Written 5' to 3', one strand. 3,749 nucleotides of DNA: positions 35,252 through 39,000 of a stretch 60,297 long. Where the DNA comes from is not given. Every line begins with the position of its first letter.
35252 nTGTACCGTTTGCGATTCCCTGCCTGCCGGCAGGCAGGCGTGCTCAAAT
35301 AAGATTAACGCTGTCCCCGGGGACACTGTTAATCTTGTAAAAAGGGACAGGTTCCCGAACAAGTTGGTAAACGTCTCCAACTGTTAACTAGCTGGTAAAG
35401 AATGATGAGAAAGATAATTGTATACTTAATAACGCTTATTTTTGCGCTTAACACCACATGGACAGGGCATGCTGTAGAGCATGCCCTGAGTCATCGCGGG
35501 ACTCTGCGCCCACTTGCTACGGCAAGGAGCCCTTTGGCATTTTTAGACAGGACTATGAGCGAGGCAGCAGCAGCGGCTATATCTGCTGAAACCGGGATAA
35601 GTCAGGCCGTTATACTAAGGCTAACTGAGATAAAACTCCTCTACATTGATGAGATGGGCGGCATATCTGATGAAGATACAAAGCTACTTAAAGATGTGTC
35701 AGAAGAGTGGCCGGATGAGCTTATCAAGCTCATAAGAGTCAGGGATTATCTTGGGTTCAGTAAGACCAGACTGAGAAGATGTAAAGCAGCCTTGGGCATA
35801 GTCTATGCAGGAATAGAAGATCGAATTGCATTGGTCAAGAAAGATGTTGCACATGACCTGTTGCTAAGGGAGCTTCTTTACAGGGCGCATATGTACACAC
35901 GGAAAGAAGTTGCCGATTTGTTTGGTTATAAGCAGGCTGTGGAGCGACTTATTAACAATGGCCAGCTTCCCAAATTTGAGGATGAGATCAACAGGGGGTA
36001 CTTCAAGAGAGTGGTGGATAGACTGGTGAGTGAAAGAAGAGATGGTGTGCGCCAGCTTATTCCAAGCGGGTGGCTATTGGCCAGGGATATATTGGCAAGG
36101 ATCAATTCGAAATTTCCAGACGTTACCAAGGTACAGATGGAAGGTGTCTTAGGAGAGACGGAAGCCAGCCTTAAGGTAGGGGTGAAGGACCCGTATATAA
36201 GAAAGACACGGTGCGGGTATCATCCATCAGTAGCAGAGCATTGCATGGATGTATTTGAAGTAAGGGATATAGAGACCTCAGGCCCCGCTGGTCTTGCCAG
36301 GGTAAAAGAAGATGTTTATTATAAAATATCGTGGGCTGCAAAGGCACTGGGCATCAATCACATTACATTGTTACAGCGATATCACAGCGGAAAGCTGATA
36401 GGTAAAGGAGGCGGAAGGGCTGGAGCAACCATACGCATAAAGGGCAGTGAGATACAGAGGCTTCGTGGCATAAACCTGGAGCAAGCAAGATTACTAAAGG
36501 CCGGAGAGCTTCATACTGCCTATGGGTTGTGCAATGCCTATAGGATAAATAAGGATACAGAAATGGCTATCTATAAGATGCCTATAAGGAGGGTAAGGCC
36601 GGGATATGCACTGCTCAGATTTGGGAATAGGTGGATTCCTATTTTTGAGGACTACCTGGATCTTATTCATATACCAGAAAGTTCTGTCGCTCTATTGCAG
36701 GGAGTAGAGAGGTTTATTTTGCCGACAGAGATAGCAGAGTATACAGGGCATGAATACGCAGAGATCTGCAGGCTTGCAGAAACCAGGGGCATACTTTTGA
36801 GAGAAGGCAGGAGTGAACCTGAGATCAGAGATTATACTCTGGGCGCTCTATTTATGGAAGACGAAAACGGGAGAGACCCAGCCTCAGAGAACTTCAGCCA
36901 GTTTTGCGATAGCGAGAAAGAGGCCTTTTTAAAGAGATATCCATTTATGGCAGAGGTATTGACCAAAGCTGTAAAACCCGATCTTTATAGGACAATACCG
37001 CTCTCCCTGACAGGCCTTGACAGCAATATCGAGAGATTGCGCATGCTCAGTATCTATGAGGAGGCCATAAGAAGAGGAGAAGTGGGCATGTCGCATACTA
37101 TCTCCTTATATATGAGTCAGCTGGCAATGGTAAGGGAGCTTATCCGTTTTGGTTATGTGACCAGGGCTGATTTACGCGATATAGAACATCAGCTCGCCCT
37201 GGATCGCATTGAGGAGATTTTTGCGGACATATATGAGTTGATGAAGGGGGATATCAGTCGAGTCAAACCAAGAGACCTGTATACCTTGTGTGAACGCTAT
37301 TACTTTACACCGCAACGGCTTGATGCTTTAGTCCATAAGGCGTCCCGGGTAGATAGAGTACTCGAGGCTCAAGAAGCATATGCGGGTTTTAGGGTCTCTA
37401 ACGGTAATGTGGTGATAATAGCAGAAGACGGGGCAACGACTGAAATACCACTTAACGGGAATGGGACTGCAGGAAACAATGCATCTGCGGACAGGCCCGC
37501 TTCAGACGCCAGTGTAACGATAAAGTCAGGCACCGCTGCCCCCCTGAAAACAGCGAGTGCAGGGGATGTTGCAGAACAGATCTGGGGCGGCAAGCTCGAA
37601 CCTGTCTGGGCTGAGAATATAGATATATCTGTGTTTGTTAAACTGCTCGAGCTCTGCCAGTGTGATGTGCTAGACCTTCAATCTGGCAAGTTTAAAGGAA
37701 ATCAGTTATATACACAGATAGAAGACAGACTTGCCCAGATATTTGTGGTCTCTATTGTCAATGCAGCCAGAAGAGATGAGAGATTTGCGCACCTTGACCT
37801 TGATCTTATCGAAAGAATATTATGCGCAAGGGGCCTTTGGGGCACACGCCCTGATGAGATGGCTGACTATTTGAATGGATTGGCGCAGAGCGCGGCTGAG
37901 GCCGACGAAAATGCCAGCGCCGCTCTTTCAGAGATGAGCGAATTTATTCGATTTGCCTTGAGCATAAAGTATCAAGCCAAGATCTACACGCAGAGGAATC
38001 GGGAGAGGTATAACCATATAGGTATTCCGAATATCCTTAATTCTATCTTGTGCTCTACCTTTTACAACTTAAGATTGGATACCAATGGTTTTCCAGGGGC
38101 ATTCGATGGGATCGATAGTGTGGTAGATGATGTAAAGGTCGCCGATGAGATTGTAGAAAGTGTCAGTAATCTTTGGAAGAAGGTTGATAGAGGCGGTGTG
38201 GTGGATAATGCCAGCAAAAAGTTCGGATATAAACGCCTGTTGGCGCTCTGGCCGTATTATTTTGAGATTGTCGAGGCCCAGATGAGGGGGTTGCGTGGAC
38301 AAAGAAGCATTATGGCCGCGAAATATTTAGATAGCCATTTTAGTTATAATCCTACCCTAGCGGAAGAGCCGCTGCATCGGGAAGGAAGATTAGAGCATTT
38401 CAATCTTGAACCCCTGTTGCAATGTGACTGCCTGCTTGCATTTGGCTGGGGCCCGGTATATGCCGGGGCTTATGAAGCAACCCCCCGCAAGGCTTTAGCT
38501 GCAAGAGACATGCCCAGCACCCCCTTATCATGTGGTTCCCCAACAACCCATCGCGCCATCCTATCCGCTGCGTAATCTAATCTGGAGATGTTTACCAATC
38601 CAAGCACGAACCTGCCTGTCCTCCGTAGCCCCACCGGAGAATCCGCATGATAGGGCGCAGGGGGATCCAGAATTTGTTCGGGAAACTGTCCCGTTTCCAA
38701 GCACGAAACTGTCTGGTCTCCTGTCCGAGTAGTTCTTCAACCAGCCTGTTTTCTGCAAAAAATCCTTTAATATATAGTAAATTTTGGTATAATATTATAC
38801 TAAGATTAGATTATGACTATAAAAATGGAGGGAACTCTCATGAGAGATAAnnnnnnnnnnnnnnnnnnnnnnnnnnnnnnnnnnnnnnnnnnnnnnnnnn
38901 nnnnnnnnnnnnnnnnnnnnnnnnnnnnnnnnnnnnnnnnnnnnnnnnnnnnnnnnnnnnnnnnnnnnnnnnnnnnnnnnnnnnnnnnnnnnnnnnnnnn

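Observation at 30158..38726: Two-gene cassette sharing one conserved upstream leader and bracketed by inverted copies of a modular repeat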

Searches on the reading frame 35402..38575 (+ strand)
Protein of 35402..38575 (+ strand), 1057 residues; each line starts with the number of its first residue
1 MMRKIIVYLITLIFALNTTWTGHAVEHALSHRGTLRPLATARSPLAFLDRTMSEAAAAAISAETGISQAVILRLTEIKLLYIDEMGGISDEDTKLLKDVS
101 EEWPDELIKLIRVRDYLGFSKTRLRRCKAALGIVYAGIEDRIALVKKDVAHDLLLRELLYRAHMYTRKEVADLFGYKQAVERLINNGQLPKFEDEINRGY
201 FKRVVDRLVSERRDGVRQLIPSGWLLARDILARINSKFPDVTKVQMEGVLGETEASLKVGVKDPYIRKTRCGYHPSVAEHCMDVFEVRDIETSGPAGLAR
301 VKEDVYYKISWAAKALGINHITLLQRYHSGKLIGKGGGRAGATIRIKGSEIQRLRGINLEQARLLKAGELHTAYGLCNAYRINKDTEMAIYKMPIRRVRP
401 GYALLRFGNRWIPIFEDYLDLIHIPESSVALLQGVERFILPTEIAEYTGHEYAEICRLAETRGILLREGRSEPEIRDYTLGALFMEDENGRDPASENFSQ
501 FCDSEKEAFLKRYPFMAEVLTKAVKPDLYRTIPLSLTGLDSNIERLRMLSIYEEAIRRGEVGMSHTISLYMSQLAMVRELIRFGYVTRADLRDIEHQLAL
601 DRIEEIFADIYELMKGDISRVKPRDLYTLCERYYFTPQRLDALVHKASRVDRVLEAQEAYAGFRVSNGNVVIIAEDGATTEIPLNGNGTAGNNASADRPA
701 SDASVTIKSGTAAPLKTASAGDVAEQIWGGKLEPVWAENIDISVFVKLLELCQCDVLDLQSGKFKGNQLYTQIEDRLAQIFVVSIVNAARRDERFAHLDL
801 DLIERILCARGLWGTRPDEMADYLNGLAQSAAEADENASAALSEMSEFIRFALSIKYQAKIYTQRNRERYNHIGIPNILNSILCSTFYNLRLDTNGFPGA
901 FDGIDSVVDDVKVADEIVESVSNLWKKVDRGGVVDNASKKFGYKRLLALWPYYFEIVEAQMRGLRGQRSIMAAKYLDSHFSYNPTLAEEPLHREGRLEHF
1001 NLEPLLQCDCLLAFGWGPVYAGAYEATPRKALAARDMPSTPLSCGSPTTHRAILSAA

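Call 13: search_protein_families(library=pfam, proteins=[window:35402-38575:+])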
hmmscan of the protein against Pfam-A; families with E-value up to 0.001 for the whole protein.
window:35402-38575:+ (1057 aa): 1 family
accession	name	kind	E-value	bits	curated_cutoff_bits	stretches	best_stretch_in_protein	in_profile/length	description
PF12728.13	HTH_17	-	0.00019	22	27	0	164-196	1-32/51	Helix-turn-helix domain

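Call 30: find_homologous_proteins(query=window:35402-38575:+)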
Query window:35402-38575:+ (1057 aa): 1 proteins with E <= 0.001 among 8000 candidates.
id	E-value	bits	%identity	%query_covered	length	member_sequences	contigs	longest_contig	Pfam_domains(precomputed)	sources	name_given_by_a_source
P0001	0.0e+0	2397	100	100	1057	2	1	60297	-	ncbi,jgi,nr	ncbi:MAG: hypothetical protein HQ558_00360 [Candidatus Omnitrophica bacterium]|nr:hypothetical prote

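Call 44: search_protein_families(library=ncbifam, proteins=[window:35402-38575:+], max_evalue=0.01)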
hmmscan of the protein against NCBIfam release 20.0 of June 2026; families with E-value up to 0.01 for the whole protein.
window:35402-38575:+ (1057 aa): 0 families

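Call 52: search_protein_representatives(protein=window:35402-38575:+)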
Query: 1057 residues. Proteins with E-value up to 0.001 (for the whole library): 12; up to 1e-10: 3; up to 1e-30: 1. The best 12 are listed.
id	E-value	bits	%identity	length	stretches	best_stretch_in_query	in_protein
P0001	0.0e+00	2397.4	100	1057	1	1-1057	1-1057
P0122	1.9e-13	65.9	27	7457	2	724-984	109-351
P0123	4.0e-11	58.2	26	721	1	722-1013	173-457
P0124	1.2e-10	56.6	27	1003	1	725-1009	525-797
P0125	1.5e-10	56.3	24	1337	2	29-359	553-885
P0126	2.6e-09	52.2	35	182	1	715-851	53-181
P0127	2.7e-06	42.2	26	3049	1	718-1017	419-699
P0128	1.9e-05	39.4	29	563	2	690-805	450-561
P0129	2.0e-05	39.3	31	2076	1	724-881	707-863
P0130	5.5e-05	37.9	25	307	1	717-959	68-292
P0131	1.7e-04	36.3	24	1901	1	720-976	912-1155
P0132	9.5e-04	33.8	28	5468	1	708-880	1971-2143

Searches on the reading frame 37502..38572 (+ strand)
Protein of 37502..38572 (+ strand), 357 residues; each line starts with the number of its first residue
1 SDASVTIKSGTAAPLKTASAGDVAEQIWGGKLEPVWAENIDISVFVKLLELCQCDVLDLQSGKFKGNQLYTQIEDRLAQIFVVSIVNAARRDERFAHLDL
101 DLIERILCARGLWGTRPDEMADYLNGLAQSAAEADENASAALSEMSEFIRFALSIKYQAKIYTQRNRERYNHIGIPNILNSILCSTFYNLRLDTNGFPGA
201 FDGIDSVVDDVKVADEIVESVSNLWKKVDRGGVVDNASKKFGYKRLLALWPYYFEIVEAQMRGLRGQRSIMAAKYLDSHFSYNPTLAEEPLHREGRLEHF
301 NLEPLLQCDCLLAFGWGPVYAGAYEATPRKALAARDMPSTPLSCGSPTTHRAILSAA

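Call 86: predict_structure(alignment_id=A4)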
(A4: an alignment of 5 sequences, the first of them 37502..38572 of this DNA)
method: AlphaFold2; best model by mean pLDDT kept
length: 357 residues; sequences in the alignment: 5
mean_pLDDT: 66.5   pTM: 0.65
mean pLDDT of the five models: 66.5, 65.9, 64.2, 63.6, 59.6
residues with pLDDT >= 90: 59; 70-90: 138; 50-70: 71; < 50: 89
segments of 3 or more residues with pLDDT < 50: 1-16, 235-242, 282-295, 309-357
pLDDT, mean of each block of 10 residues (from residue 1): 29 53 93 91 86 82 64 85 92 93 83 63 92 92 89 80 71 69 67 79 78 73 70 48 57 72 73 68 44 49 56 28 26 28 27 31
secondary structure, 60 per line:
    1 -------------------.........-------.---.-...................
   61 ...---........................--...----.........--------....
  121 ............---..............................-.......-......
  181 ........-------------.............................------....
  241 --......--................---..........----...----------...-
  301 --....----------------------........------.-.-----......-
elements in order: H20-28 H42-63 H67-90 H100-108 H117-132 H136-165 H167-173 H175-188 H202-230 H237-240 H243-248 H251-266 H270-279 H303-306 H329-336 H351-356

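Call 88: fold_search(model_id=the predicted structure, library=pdb)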
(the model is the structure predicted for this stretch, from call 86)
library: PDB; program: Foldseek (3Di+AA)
matches with E <= 10: 54; with E <= 0.001: 0
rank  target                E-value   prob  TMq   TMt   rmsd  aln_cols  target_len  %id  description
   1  6qb5_A                1.3e+00  0.11  0.18  0.19  19.8       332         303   14  Crystal structure of the N-terminal region of human cohesin subunit STAG1 (released 2019-02-06)
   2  8wcc                  2.2e+00  0.05  0.12  0.15  19.3       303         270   16  Cryo-EM structure of the CHA-bound mTAAR1 complex (released 2023-12-27)
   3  8kh5_A                2.5e+00  0.07  0.15  0.17  18.5       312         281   12  Cryo-EM structure of the GPR174-Gs complex bound to endogenous lysoPS (released 2023-10-18)
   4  3zx6_B                2.8e+00  0.04  0.12  0.14  48.6       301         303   14  Structure of Hamp(AF1503)-Tsr fusion - Hamp (A291V) mutant (released 2012-02-29)
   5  5cwb                  2.9e+00  0.23  0.24  0.38  15.4       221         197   14  Crystal structure of de novo designed helical repeat protein DHR4 (released 2015-12-16)
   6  6vdq                  2.9e+00  0.09  0.15  0.17  16.8       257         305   12  Crystal structure of SfmD (released 2021-03-10)
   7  8cwy_A                4.1e+00  0.06  0.19  0.16  20.1       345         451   13  Accurate computational design of genetically encoded 3D protein crystals (released 2023-11-01)
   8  9ima_A                4.1e+00  0.06  0.15  0.19  20.5       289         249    9  Cryo-EM structure for the GPRC5D complexed with Talquetamab Fab (released 2024-09-11)
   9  5cwi                  4.2e+00  0.09  0.16  0.22  15.3       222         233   11  Crystal structure of de novo designed helical repeat protein DHR18 (released 2015-12-16)
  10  5qsu_D                4.6e+00  0.07  0.19  0.21  18.9       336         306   12  PanDDA analysis group deposition -- Crystal Structure of human STAG1 in complex with Z2856434926 (released 2019-08-21)
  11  7egk_A                4.6e+00  0.02  0.12  0.13  24.5       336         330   13  Bicarbonate transporter complex SbtA-SbtB bound to AMP (released 2021-05-26)
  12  8gjg_A                5.0e+00  0.12  0.18  0.31  11.6       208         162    7  De novo design of high-affinity protein binders to bioactive helical peptides (released 2024-01-10)
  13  3swh_A                5.0e+00  0.06  0.16  0.18  19.1       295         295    7  Munc13-1, MUN domain, C-terminal module (released 2011-11-02)
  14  8b4o_A                5.0e+00  0.03  0.13  0.12  21.4       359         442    9  Cryo-EM structure of cytochrome bd oxidase from C. glutamicum (released 2022-12-28)
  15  8ucs_G                5.2e+00  0.06  0.15  0.19  27.9       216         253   10  Cryo-EM structure of the flagellar MotAB stator bound to FliG (released 2024-01-24)
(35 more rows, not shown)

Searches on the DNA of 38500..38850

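Call 70: search_rna_families(source=window, start=38500, end=38850, threshold=evalue, max_evalue=1)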
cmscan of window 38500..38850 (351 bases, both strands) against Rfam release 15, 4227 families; matches with E-value up to 1: 0.
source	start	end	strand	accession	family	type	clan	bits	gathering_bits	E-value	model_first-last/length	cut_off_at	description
